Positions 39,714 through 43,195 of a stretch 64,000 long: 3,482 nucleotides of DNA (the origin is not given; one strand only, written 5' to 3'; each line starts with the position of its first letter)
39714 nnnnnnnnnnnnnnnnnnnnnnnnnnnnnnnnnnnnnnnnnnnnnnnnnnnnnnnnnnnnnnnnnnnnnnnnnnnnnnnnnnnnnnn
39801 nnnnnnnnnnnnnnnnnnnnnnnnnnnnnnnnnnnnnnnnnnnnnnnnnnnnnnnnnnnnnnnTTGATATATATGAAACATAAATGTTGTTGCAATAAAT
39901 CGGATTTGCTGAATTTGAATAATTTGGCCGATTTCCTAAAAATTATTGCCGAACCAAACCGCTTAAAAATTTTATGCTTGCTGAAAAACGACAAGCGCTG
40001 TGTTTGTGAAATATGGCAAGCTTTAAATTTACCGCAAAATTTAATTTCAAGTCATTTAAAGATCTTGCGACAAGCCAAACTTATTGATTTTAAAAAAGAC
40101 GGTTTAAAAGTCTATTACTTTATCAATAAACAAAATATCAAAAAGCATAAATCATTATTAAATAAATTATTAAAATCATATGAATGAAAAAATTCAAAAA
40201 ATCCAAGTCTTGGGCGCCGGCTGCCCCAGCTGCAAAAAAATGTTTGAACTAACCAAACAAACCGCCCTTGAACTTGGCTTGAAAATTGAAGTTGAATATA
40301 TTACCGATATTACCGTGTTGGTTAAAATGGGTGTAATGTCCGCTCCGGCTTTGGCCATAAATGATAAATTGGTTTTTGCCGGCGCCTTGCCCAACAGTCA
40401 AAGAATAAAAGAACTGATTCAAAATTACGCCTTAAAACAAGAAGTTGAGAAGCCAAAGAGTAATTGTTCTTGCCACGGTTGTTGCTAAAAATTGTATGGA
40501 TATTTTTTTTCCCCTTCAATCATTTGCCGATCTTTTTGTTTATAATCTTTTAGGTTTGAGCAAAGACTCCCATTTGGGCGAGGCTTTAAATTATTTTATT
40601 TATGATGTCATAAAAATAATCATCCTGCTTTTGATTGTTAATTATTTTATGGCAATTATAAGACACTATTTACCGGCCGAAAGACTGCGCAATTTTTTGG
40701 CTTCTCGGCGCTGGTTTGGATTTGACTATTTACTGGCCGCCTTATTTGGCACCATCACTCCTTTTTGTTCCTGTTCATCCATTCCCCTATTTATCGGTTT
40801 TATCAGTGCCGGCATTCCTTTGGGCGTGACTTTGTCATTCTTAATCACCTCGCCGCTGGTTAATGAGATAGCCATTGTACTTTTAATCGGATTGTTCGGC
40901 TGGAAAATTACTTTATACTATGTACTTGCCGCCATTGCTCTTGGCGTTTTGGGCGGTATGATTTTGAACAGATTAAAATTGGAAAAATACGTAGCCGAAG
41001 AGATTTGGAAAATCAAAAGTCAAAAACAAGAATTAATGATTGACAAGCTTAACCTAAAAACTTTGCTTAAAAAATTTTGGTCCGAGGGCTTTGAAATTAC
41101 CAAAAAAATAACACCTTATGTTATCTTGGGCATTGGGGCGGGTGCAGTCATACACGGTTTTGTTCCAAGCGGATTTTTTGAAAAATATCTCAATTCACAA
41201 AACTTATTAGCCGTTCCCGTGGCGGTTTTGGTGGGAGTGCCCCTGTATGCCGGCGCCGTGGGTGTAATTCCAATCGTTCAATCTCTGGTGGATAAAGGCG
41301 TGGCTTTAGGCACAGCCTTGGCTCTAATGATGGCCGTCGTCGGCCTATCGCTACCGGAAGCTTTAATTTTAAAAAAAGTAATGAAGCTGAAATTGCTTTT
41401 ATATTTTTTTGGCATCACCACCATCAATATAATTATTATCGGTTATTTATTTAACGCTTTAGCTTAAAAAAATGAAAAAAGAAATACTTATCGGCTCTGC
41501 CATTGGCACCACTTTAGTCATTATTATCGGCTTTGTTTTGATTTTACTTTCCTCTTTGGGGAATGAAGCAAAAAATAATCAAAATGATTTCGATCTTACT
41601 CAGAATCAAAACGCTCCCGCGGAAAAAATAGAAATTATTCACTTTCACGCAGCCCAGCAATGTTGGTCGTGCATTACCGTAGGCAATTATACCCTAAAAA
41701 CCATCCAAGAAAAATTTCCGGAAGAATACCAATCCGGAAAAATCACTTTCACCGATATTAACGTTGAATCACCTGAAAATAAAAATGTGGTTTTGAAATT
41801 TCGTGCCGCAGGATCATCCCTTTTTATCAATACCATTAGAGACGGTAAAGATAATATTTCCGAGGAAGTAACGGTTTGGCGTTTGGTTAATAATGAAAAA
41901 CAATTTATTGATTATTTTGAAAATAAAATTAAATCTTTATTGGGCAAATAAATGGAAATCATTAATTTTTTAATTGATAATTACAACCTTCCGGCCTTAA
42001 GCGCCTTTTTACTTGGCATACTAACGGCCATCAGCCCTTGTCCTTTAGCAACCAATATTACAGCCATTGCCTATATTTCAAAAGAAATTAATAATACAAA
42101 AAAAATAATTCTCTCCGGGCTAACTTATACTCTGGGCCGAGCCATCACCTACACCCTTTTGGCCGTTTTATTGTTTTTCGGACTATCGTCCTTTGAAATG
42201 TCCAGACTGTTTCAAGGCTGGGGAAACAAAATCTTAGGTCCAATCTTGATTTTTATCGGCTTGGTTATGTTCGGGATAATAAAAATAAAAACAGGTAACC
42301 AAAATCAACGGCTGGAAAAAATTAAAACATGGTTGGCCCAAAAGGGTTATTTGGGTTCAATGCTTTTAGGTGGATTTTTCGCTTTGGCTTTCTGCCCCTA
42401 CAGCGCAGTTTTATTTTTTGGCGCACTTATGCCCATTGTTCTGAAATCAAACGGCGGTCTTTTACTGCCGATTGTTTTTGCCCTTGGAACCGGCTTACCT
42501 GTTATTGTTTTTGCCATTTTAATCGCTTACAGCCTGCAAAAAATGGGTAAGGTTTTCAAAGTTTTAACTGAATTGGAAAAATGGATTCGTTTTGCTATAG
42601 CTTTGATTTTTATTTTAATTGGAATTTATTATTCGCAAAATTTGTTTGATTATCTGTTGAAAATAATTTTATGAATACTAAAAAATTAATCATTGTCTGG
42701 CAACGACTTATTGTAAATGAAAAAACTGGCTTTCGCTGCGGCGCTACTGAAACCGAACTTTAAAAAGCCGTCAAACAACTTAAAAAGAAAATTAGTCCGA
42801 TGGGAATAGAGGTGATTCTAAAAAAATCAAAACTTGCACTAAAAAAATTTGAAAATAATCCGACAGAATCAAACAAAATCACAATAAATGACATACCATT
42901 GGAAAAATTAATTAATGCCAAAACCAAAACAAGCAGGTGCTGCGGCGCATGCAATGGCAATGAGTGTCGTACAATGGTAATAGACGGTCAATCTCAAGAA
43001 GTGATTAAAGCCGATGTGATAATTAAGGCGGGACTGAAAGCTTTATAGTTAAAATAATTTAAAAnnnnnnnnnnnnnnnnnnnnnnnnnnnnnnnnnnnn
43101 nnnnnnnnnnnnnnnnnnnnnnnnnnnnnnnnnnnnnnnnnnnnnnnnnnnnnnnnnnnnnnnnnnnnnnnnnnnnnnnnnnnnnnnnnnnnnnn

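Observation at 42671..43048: DUF2703-like gene with in-frame TAA and lost CxxC cysteine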

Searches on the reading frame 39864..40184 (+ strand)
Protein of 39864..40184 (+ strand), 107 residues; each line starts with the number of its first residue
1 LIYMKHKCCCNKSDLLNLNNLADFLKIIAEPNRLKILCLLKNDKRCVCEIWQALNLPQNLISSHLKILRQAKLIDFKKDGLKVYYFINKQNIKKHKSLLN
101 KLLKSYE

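Call 4: search_protein_families(library=pfam, proteins=[window:39864-40184:+], max_evalue=0.01)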
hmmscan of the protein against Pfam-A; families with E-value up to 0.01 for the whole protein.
window:39864-40184:+ (107 aa): 3 families
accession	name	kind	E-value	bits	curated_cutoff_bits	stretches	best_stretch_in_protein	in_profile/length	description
PF01022.26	HTH_5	-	5.5e-14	52.2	22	1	31-74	2-45/47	Bacterial regulatory protein, arsR family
PF12840.13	HTH_20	-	0.0014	19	27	1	29-75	2-49/51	Helix-turn-helix domain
PF13601.12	HTH_34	-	0.003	18.1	27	1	33-79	2-49/80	Winged helix DNA-binding domain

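Call 10: search_protein_families(library=ncbifam, proteins=[window:39864-40184:+], max_evalue=0.01)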
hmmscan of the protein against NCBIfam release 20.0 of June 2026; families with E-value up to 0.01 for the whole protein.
window:39864-40184:+ (107 aa): 12 families
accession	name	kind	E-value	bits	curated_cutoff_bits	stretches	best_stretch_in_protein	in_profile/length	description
NF033788.1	HTH_metalloreg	subfamily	5.1e-24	83.9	55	1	22-93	2-74/77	metalloregulator ArsR/SmtB family transcription factor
NF033789.1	repress_SdpR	subfamily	2.9e-14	52.7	100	1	25-90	2-67/79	autorepressor SdpR family transcription factor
NF045707.1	Dbac_1936_reg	equivalog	4e-14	52.4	115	1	17-94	3-80/99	ArsR/SmtB-type metalloregulator TsoR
NF040642.1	sulf_sens_BigR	equivalog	4.9e-12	45.8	155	1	19-93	8-82/95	sulfite-sensing transcriptional repressor BigR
NF052532.1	TransRegPagRBaca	equivalog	1.2e-11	44.5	170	1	16-100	12-96/99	transcriptional repressor PagR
NF041413.1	ArsR_Rv2640c_fam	equivalog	5.7e-11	42.8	155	1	20-99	31-113/118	Rv2640c family ArsR-like transcriptional regulator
NF007528.0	PRK10141.1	subfamily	4.1e-10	39.6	97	1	23-87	8-73/117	metalloregulator ArsR/SmtB family transcription factor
NF047906.1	CdPbTransRegCmtR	equivalog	1.5e-06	28.1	150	1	20-94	10-84/104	Cd(II)/Pb(II)-sensing metalloregulatory transcriptional regulator CmtR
NF053755.1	MsvR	equivalog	2.5e-06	27.4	220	1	25-92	7-77/236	transcriptional factor MsvR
NF053602.1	Phr_regulator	exception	5.8e-05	22.7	320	1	22-78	3-59/191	heat shock transcription regulator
NF004170.0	PRK05638.1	equivalog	0.00012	20.8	421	1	32-93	372-436/442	threonine synthase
TIGR01884.1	cas_HTH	subfamily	0.0016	17.8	60.2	1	32-79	143-191/202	CRISPR-associated CARF protein Csa3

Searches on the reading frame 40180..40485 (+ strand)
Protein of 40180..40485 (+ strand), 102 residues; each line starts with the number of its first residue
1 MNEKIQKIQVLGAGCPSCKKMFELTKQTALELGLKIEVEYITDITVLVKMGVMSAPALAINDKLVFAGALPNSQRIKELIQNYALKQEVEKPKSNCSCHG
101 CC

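Call 4: search_protein_families(library=pfam, proteins=[window:40180-40485:+], max_evalue=0.01)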
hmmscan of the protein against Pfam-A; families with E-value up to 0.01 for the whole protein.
window:40180-40485:+ (102 aa): 2 families
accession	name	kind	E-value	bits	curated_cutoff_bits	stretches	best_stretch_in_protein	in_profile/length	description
PF13192.12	Thioredoxin_3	-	1.8e-22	79.6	24.8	1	7-81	2-76/76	Thioredoxin domain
PF05768.20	Glrx-like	-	0.0036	18.1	26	1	14-89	9-76/77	Glutaredoxin-like domain (DUF836)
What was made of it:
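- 40180..40488 (+): MTH895/ArsE-family small thioredoxin-like protein, intact. Call 4: Thioredoxin_3.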

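Call 10: search_protein_families(library=ncbifam, proteins=[window:40180-40485:+], max_evalue=0.01)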
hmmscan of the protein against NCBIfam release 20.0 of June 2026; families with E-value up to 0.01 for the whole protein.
window:40180-40485:+ (102 aa): 4 families
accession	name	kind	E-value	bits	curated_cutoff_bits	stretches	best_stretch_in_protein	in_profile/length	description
TIGR00412.2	redox_disulf_2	subfamily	4.7e-23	81.4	62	1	7-81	1-75/75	MTH895/ArsE family thioredoxin-like protein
TIGR00411.1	redox_disulf_1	equivalog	2.5e-09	37.1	92.75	1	14-82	10-80/82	MJ0307 family thioredoxin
TIGR02187.2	PDO_seleno_TRX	equivalog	5.2e-05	22.7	185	1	10-81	135-208/209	protein disulfide oxidoreductase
NF007836.1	PRK10548.1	equivalog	0.0094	16.4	116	1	17-82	17-84/110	flagella biosynthesis regulatory protein FliT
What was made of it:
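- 40180..40488 (+): Call 10: TIGR00412 at 81.4 bits against a cutoff of 62.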

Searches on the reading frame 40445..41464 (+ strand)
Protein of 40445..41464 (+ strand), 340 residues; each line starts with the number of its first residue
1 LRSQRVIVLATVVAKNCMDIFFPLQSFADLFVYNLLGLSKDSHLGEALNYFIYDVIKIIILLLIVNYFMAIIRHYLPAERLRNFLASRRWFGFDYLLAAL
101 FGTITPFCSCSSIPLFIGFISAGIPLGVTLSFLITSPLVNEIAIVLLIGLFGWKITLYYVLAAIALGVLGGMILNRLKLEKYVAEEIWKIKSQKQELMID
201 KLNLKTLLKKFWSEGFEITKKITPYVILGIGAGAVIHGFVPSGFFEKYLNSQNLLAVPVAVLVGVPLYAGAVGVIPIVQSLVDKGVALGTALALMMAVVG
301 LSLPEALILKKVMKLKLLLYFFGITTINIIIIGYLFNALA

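Call 4: search_protein_families(library=pfam, proteins=[window:40445-41464:+], max_evalue=0.01)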
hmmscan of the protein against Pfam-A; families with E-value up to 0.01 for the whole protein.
window:40445-41464:+ (340 aa): 1 family
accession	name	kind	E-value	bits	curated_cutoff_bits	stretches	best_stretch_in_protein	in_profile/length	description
PF03773.19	ArsP_1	-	1.1e-65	222.1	32.3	1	43-337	1-293/294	Predicted permease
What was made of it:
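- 40445..41467 (+): ArsP_1-type permease, intact. The exact start codon is uncertain. Call 4: PF03773, E 1.1e-65, profile positions 1-293 of 294.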

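Call 10: search_protein_families(library=ncbifam, proteins=[window:40445-41464:+], max_evalue=0.01)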
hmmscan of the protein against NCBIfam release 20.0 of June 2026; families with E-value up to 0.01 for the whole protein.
window:40445-41464:+ (340 aa): 2 families
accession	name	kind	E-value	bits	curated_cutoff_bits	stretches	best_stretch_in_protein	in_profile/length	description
NF040736.1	efflux_SaoE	equivalog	2.2e-38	132.4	325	1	59-339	18-297/352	efflux transporter SaoE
NF033936.1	CuZnOut_SO0444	equivalog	1.7e-28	99.8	300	1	65-339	15-312/351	SO_0444 family Cu/Zn efflux transporter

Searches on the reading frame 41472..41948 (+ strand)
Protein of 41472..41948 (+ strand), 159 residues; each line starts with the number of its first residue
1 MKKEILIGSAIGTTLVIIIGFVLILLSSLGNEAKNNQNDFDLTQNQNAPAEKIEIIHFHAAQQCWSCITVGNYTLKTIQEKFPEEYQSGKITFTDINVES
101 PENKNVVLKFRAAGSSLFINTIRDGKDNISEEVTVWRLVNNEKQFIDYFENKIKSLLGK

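Call 4: search_protein_families(library=pfam, proteins=[window:41472-41948:+], max_evalue=0.01)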
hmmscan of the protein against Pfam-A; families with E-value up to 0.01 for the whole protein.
window:41472-41948:+ (159 aa): 0 families

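Call 10: search_protein_families(library=ncbifam, proteins=[window:41472-41948:+], max_evalue=0.01)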
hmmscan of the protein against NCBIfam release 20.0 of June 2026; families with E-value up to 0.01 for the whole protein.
window:41472-41948:+ (159 aa): 1 family
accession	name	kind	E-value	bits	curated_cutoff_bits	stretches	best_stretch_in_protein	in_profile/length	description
NF040494.1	nitrored_ArsF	subfamily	3.5e-27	94.9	60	1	53-155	1-105/106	nitrophenyl compound nitroreductase subunit ArsF family protein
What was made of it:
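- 41472..41951 (+): arsF-family protein, intact. Call 10: NF040494 at 94.9 bits against a cutoff of 60, profile positions 1-105 of 106.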

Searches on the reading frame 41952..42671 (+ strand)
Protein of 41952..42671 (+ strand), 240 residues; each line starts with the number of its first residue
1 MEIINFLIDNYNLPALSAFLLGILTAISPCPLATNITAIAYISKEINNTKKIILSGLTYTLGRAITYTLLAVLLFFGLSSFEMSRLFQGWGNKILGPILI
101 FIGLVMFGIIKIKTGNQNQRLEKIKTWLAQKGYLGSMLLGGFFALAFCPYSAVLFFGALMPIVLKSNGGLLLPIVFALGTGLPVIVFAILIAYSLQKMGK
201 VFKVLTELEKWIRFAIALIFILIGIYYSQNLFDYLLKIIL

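Call 4: search_protein_families(library=pfam, proteins=[window:41952-42671:+], max_evalue=0.01)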
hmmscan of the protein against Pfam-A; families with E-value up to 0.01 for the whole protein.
window:41952-42671:+ (240 aa): 2 families
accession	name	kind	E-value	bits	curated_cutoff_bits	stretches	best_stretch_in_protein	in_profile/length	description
PF13386.12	DsbD_2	-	2.4e-18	67.2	24.9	1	18-226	2-199/199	Cytochrome C biogenesis protein transmembrane region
PF11139.14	SfLAP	-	2.9e-05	24.1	35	1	21-224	4-204/213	Sap, sulfolipid-1-addressing protein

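Call 10: search_protein_families(library=ncbifam, proteins=[window:41952-42671:+], max_evalue=0.01)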
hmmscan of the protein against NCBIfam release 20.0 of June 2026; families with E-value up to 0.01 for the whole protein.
window:41952-42671:+ (240 aa): 3 families
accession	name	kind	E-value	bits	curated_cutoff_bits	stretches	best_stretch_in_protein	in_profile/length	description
NF040495.1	tranport_ArsG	equivalog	1.6e-87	292.6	200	1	10-229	2-222/225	aromatic aminobenezylarsenical efflux permease ArsG family transporter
NF001419.0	PRK00293.1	subfamily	1.6e-07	30.3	330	1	12-220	169-381/574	protein-disulfide reductase DsbD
TIGR00949.1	2A76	subfamily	0.00052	19.8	183.95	1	60-225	25-183/185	homoserine/threonine efflux transporter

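Call 24: find_encoding_contigs(protein=window:41952-42671:+, flank=3000)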
Protein window:41952-42671:+ (240 aa): no gene with exactly this product is on record in the collection.

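Call 29: find_homologous_proteins(query=window:41952-42671:+, max_evalue=1e-20)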
Query window:41952-42671:+ (240 aa): 7971 proteins with E <= 1e-20 among 8000 candidates; the best 120 are listed.
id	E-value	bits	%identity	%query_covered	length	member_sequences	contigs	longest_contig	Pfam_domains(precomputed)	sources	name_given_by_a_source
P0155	1.6e-144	498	100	100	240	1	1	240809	PF02683.23,PF13386.13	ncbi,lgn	-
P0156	6.9e-110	384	76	99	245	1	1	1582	PF13386.13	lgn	-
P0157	4.3e-103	362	70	99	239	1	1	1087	PF13386.13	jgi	jgi:cytochrome c biogenesis protein CcdA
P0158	1.5e-102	360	68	99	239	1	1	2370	PF13386.13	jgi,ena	-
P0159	8.0e-102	358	68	99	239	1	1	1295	PF13386.13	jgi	jgi:cytochrome c biogenesis protein CcdA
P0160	1.6e-101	357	68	99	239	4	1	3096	PF13386.13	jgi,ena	-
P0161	5.8e-101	355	68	99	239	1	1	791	PF13386.13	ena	-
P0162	7.4e-101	355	69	99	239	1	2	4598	PF13386.13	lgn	-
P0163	1.2e-100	354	68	99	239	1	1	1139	PF13386.13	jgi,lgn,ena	-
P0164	1.5e-100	354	69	94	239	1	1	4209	PF13386.13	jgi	-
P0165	1.9e-100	353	67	100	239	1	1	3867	PF02683.23,PF13386.13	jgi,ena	-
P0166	2.3e-100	353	68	99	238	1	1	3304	PF13386.13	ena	-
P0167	2.3e-100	353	67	100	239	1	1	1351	PF02683.23,PF13386.13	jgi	jgi:cytochrome c biogenesis protein CcdA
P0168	2.7e-100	353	67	99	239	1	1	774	PF13386.13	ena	-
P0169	3.4e-100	352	70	99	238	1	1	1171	PF13386.13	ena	-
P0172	7.4e-100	351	69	99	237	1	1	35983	PF13386.13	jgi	-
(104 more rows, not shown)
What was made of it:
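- Tried and rejected: ArsG homologs gave nothing closer than 76% (call 29).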

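Call 30: find_encoding_contigs(protein=P0156, flank=3000)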
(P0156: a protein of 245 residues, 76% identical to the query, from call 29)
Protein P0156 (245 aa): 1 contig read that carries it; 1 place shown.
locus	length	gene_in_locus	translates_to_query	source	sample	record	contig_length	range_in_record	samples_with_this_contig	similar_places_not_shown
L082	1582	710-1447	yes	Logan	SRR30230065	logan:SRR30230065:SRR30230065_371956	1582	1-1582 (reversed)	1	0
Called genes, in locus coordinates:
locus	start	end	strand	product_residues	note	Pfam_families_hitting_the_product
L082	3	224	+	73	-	?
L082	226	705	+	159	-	-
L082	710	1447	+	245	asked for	PF13386:DsbD_2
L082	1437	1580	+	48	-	?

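Call 31: find_encoding_contigs(protein=P0172, flank=4000, max_places=2)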
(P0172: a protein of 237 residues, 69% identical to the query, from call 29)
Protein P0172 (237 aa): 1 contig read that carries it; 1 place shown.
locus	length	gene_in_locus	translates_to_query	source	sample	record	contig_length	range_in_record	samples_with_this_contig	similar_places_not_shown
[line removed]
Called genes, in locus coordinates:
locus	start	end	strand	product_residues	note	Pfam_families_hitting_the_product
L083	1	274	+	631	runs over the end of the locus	PF00012:HSP70, PF06723:MreB_Mbl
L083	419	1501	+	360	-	PF00226:DnaJ, PF01556:DnaJ_C, PF27659:CHP02642 (faint), PF00684:DnaJ_CXXCXGXG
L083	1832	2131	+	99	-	PF01022:HTH_5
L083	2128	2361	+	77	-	PF13192:Thioredoxin_3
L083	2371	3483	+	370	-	PF03773:ArsP_1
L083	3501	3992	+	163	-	-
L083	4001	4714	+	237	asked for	PF13386:DsbD_2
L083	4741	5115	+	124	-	PF13187:Fer4_9 (weak), PF12797:Fer4_2 (weak), PF00037:Fer4 (weak), PF12837:Fer4_6, PF13237:Fer4_10 (weak), PF14697:Fer4_21, PF12838:Fer4_7, PF13484:Fer4_16 (faint)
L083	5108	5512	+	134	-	-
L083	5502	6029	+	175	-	-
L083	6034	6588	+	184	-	-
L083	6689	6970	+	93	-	-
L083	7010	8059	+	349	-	PF01545:Cation_efflux, PF16916:ZT_dimer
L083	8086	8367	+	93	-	PF02001:DUF134, PF08281:Sigma70_r4_2 (weak)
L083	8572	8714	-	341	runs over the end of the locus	PF00089:Trypsin, PF13365:Trypsin_2, PF13180:PDZ_2, PF17820:PDZ_6 (weak)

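Call 32: find_encoding_contigs(protein=P0162, flank=4000, max_places=2)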
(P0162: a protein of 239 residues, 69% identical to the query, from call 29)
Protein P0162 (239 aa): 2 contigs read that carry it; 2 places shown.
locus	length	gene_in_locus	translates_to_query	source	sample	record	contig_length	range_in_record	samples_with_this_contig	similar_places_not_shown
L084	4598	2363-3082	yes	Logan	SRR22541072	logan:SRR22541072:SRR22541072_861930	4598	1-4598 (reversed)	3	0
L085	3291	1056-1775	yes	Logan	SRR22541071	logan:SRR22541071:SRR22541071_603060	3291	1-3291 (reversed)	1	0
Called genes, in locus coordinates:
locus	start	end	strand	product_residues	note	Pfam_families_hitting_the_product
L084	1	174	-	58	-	?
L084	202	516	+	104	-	PF01022:HTH_5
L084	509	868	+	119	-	PF13192:Thioredoxin_3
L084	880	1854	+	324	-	PF03773:ArsP_1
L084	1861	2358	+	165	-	-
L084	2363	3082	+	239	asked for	PF13386:DsbD_2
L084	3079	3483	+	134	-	-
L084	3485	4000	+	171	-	-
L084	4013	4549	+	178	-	-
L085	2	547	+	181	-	?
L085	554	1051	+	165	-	-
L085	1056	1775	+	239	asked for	PF13386:DsbD_2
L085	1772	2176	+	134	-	-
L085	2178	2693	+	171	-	-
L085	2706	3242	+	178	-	-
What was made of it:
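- On ArsEFG-type cassette (operon context): The same order is seen in L083 and L084 (calls 31, 32).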

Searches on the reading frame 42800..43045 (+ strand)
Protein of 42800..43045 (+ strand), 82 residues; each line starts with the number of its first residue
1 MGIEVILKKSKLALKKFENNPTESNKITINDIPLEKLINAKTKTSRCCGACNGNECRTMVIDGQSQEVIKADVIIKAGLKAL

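Call 4: search_protein_families(library=pfam, proteins=[window:42800-43045:+], max_evalue=0.01)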
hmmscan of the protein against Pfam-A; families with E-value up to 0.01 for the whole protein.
window:42800-43045:+ (82 aa): 1 family
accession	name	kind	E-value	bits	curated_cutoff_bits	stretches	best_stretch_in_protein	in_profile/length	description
PF10865.14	DUF2703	-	2.6e-19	69.9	23.6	1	1-77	39-119/120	Domain of unknown function (DUF2703)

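Call 21: list_cluster_members(proteins=[P0001, window:42800-43045:+, window:41952-42671:+])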
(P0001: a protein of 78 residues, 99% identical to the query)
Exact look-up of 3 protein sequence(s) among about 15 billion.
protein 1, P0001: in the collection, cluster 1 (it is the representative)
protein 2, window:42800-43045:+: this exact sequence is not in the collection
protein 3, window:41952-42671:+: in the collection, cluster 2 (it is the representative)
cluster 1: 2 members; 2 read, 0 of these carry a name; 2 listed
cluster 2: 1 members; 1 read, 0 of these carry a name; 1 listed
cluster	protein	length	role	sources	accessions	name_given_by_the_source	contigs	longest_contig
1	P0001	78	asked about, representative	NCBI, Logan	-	-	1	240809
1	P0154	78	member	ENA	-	-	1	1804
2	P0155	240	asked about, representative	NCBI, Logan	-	-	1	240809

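Call 23: find_encoding_contigs(protein=P0154, flank=3000)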
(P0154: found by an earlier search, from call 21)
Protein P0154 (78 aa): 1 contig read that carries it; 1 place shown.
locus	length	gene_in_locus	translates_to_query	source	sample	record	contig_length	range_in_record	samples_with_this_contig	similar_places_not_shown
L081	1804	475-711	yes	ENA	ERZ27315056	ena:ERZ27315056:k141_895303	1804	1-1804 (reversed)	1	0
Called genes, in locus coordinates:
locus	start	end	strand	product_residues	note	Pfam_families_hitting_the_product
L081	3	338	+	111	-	?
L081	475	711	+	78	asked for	PF10865:DUF2703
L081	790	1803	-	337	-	?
